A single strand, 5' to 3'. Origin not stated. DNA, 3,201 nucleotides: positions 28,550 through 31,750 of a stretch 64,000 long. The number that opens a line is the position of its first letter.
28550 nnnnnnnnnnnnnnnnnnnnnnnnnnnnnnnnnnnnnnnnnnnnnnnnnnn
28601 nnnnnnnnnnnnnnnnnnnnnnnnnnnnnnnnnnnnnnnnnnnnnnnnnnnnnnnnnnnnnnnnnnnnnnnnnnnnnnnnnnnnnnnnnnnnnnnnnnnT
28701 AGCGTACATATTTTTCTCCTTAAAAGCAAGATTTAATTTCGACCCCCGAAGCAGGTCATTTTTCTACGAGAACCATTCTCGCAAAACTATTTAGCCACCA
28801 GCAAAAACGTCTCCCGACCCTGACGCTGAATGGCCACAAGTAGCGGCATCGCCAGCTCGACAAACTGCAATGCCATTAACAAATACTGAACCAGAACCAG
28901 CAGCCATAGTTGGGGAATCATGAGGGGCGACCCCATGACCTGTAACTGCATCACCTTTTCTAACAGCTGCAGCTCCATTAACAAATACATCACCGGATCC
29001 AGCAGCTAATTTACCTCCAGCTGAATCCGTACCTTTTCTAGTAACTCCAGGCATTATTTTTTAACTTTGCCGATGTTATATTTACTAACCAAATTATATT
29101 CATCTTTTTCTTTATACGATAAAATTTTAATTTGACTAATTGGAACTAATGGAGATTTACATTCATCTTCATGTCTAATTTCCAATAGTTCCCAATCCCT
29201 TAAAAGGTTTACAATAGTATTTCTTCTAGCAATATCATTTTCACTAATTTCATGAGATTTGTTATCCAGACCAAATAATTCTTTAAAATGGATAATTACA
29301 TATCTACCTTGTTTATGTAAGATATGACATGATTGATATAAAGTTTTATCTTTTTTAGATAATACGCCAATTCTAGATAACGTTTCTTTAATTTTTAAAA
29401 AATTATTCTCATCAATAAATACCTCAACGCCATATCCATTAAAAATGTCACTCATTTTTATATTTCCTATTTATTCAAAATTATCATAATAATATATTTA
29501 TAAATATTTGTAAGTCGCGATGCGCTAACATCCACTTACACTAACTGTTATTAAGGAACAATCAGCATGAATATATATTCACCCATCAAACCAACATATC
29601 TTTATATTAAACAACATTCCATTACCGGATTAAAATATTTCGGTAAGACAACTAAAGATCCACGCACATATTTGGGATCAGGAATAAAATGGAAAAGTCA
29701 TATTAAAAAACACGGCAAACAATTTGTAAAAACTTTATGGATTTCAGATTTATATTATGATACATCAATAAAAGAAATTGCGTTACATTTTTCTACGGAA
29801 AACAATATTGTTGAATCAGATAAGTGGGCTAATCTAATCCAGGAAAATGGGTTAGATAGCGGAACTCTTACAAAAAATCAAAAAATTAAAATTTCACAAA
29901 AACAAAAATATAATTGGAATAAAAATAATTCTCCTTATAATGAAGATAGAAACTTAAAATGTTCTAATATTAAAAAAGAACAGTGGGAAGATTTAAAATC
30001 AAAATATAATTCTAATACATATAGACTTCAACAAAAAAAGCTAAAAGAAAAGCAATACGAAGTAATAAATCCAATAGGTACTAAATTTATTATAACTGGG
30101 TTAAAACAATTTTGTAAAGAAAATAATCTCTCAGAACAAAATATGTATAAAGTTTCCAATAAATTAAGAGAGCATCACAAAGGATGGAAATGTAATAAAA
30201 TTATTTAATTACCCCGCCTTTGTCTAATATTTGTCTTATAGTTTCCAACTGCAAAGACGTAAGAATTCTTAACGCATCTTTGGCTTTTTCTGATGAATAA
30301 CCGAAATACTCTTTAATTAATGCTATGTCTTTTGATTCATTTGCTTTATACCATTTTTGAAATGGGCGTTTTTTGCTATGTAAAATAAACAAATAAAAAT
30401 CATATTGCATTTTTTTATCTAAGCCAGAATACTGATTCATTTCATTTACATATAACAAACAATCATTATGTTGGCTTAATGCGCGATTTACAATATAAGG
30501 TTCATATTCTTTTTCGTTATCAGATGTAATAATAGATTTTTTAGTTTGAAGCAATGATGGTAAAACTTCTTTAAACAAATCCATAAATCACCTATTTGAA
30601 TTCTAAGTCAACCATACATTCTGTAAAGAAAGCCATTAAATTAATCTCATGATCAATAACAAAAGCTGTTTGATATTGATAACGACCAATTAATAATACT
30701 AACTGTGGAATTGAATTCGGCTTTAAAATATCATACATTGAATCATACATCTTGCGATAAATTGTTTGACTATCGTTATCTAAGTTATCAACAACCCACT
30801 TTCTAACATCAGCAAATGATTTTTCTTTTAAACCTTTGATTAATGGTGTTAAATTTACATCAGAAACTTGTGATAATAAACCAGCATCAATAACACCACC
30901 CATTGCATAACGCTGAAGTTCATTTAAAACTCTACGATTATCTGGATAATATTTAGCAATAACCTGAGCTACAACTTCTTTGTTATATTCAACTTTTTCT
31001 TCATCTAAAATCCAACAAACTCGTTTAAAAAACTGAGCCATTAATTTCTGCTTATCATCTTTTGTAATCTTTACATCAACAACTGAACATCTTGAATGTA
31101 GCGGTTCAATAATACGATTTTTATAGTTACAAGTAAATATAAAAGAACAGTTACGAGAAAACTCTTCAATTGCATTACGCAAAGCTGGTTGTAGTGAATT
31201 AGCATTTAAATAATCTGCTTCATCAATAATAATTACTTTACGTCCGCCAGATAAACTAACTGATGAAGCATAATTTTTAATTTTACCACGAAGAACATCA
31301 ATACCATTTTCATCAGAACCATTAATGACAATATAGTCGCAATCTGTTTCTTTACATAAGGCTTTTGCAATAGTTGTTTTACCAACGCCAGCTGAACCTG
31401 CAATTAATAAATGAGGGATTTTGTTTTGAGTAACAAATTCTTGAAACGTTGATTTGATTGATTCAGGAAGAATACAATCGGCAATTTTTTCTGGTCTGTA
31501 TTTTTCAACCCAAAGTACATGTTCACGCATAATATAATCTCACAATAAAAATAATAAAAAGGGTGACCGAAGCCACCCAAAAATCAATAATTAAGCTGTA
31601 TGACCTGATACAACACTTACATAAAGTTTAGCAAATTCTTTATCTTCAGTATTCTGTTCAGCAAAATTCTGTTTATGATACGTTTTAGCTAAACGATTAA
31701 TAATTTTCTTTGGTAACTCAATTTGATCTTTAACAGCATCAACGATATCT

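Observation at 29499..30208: Free-standing GIY-YIG endonuclease gene preceded by late promoter plus RBS-proximal hairpin (T4 seg/I-TevI-like translational control)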

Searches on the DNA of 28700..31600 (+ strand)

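Call 5: search_dna_similar(query=window:28700-31600:+, collection=phages, mode=near, max_rows=30)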
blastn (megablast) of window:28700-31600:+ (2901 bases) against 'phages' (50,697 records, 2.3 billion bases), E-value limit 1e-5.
No match.

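Call 33: search_rna_families(source=window, start=29380, end=29650, threshold=evalue, max_evalue=10, show_alignments=3)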
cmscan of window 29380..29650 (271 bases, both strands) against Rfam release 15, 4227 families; matches with E-value up to 10: 3.
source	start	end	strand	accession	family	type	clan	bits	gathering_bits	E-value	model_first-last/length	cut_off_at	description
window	29516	29572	-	RF01809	symR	Gene; antitoxin;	-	18.8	61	0.25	1-77/77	no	SymR antitoxin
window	29527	29608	-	RF01594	snoR18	Gene; snRNA; snoRNA; CD-box;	-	18.3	55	10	1-90/90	no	small nucleolar RNA snoR18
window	29589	29650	+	RF02933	ARRPOF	Gene; sRNA;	-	8.9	127.2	7.1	1-63/256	3'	ARRPOF RNA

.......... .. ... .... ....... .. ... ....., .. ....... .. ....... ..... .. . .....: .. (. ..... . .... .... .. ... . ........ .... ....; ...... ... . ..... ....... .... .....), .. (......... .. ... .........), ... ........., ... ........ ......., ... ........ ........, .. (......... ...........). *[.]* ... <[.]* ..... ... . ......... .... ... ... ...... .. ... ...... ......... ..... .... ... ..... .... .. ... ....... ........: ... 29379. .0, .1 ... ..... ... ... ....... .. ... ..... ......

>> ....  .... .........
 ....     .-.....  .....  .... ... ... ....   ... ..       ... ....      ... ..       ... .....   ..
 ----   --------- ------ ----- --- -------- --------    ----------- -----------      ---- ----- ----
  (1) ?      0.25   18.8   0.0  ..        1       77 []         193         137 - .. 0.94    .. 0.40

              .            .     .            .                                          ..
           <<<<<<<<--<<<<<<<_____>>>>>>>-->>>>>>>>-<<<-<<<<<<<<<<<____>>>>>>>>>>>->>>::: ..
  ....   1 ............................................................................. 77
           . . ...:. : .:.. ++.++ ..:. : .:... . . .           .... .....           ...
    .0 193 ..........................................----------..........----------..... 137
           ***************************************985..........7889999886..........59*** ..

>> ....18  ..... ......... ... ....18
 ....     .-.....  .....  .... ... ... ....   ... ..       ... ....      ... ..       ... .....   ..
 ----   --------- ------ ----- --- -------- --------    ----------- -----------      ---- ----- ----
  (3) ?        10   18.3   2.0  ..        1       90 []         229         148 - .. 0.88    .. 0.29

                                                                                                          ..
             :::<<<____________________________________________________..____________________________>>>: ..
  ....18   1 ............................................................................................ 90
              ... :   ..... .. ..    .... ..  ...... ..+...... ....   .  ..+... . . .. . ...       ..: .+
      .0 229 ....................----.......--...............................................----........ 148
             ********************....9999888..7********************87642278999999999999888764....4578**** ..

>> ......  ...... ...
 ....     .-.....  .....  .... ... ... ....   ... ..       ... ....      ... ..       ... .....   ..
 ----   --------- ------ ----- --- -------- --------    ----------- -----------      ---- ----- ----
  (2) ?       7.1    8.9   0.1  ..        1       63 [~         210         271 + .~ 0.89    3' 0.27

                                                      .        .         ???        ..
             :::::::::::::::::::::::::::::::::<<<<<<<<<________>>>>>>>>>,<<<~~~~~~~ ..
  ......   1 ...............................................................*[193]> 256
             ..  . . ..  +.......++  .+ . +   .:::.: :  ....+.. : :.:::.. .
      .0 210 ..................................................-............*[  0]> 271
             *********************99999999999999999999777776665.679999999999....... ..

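Call 51: build_rna_model(alignment_id=A3, structure=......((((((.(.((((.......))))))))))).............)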
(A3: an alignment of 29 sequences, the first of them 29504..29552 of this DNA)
Model R1 built from alignment A3 (29 sequences, 50 columns); structure: as given.
model positions 48; base pairs 11; branch points 0; effective number of sequences 29; information 1.099 bits per position. Calibrated on 0.2 Mb of random sequence (short: E-values are rough).
structure used (alignment columns):
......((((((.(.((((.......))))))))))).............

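Call 52: search_with_rna_model(model_id=R1, source=window, max_evalue=10, filters=off, show_alignments=4)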
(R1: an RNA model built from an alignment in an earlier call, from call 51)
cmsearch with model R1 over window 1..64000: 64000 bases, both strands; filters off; matches with E-value up to 10: 22.
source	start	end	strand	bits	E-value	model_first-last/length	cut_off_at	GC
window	39880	39927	+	56.6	1.2e-11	1-48/48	no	0.38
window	29504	29551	+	50.9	3.6e-10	1-48/48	no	0.38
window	2250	2305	-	14.4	0.96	1-48/48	no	0.27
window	16344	16402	-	12.9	2.4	1-48/48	no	0.22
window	5516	5540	+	12.7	2.7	9-34/48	no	0.2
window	22655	22685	+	12.6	2.8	1-48/48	no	0.29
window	34288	34319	+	12.4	3.3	1-48/48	no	0.19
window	62037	62074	-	12.3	3.5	1-48/48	no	0.29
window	19764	19792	+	12.2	3.6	1-48/48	no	0.14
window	8868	8911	-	12.1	3.8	1-48/48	no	0.32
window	57948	57964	+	12.1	3.9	1-48/48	no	0.12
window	52742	52759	+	11.8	4.7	1-48/48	no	0.17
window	61707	61723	-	11.6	5.1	1-48/48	no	0.18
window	62563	62583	+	11.4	5.9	1-48/48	no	0.29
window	16366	16396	+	11.3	6.1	1-48/48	no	0.23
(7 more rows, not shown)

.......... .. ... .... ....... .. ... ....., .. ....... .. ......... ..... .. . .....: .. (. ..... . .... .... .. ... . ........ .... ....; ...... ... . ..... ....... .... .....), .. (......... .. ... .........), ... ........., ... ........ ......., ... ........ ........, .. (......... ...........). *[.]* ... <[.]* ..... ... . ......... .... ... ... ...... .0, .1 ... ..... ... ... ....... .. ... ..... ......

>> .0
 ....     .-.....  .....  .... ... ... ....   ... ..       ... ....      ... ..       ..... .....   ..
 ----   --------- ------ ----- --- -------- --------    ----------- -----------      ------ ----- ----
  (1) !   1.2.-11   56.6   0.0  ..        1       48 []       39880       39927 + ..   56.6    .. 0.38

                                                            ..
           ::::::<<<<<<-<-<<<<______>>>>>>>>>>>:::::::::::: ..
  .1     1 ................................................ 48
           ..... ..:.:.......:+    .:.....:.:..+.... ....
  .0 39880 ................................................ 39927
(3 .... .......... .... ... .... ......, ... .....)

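Call 56: search_with_rna_model(model_id=R1, sources=[L012, L013, L014, L015, L016, L017, L018, L019, L020, L021, L022, L023, L024, L025, L026, L027, L028, L029, L030, L031, L032, L033, L034, L035, L036, L037, L038, L039, L040, L041, L042, L043, L044, L045, L046, L047, L048, L049, L050, L051, L052, L053, L054, L055, L056, L057, L058, L059, L060, L061, L062, L063, L064, L065, L066, L067, L068, L069, L070, L071, L072, L073, L074, L075, L076, L077, L078, L079, L080, L081, L082, L083, L084, L085, L086, L087, L088, L089, L090, L091, L172, L173, L011], max_evalue=0.01)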
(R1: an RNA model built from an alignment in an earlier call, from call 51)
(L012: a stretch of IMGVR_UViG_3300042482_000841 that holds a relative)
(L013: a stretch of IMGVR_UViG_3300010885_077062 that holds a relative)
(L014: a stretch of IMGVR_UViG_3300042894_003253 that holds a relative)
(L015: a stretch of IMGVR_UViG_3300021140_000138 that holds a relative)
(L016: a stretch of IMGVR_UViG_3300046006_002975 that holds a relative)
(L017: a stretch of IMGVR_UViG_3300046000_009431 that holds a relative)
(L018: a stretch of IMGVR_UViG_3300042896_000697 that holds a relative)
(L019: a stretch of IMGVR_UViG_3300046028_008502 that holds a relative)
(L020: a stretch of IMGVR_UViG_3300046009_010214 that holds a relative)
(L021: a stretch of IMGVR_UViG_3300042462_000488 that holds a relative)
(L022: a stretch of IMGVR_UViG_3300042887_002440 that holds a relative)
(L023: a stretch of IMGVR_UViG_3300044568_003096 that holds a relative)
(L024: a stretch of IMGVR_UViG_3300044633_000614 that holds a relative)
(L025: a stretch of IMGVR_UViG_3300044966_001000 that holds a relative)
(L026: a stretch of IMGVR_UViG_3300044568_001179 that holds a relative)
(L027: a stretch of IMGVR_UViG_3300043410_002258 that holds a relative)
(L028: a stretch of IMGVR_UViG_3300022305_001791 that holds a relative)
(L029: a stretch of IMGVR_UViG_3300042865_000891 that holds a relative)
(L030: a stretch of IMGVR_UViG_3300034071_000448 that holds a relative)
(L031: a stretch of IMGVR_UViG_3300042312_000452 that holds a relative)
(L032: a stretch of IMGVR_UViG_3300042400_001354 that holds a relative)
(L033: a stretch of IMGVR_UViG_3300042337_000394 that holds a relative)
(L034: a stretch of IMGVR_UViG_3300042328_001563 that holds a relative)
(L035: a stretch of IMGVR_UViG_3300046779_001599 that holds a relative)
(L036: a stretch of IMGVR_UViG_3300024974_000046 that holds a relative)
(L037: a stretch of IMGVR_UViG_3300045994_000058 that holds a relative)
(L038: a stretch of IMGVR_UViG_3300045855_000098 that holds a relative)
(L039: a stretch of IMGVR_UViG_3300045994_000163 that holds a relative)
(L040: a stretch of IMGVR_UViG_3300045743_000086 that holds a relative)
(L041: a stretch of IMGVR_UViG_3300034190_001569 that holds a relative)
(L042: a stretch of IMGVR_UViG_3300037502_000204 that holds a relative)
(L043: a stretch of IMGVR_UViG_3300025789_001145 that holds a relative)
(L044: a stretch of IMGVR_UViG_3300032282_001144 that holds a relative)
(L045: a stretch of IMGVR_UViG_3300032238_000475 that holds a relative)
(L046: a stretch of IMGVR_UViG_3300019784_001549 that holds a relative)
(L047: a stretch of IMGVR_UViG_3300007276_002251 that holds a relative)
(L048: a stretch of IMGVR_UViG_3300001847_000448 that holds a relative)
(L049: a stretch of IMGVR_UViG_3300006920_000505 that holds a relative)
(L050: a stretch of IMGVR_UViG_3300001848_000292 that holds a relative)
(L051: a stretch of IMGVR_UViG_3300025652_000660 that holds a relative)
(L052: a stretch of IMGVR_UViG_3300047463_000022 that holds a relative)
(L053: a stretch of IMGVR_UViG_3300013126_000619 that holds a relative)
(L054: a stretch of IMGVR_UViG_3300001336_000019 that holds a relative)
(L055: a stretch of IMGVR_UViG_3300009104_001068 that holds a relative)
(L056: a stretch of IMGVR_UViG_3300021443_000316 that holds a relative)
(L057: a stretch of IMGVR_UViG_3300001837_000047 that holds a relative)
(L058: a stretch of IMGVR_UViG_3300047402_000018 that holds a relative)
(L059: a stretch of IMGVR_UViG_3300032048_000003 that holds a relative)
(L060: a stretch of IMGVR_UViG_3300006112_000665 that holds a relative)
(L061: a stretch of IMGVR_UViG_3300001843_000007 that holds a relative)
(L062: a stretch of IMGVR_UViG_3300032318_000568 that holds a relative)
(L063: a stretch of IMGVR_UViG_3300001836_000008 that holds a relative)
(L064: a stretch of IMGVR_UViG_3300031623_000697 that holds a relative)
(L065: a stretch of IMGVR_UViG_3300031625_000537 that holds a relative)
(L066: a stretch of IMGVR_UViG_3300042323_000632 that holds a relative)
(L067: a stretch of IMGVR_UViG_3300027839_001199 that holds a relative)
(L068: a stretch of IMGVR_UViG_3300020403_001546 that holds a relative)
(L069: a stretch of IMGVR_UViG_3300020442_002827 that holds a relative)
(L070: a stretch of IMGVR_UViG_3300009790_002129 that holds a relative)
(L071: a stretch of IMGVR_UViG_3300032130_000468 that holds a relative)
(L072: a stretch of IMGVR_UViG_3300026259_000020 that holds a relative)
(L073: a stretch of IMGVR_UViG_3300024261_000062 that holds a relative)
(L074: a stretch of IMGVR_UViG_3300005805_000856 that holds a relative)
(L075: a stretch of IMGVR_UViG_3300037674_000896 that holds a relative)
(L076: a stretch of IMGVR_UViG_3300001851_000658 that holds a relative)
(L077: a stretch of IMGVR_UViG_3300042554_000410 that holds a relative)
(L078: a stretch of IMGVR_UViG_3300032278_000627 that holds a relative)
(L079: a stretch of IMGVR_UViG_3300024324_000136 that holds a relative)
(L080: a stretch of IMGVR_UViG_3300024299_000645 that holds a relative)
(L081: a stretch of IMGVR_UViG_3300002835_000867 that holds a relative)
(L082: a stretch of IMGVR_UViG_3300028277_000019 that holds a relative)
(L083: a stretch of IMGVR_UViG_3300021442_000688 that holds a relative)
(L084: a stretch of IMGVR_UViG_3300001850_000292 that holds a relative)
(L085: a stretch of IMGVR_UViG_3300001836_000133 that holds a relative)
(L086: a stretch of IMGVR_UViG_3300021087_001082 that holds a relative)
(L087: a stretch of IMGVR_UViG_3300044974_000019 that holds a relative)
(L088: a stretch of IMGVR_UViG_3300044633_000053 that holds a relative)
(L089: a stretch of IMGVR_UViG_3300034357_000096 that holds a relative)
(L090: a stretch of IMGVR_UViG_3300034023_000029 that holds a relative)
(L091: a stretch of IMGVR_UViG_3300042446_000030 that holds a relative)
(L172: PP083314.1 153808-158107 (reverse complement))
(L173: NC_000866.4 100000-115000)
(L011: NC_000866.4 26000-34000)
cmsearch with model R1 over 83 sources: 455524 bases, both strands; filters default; matches with E-value up to 0.01: 9.
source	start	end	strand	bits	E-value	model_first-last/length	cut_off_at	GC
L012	848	895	-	56.6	8.7e-11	1-48/48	no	0.38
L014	848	895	-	56.6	8.7e-11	1-48/48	no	0.38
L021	1594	1641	-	52.4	1.1e-09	1-48/48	no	0.42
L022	1594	1641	-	52.4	1.1e-09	1-48/48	no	0.42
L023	1594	1641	-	52.4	1.1e-09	1-48/48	no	0.42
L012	2905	2952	-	50.9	2.5e-09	1-48/48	no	0.38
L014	2905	2952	-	50.9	2.5e-09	1-48/48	no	0.38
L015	1022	1069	-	50.9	2.5e-09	1-48/48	no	0.38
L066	2854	2896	-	40.8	1.1e-06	1-48/48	no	0.4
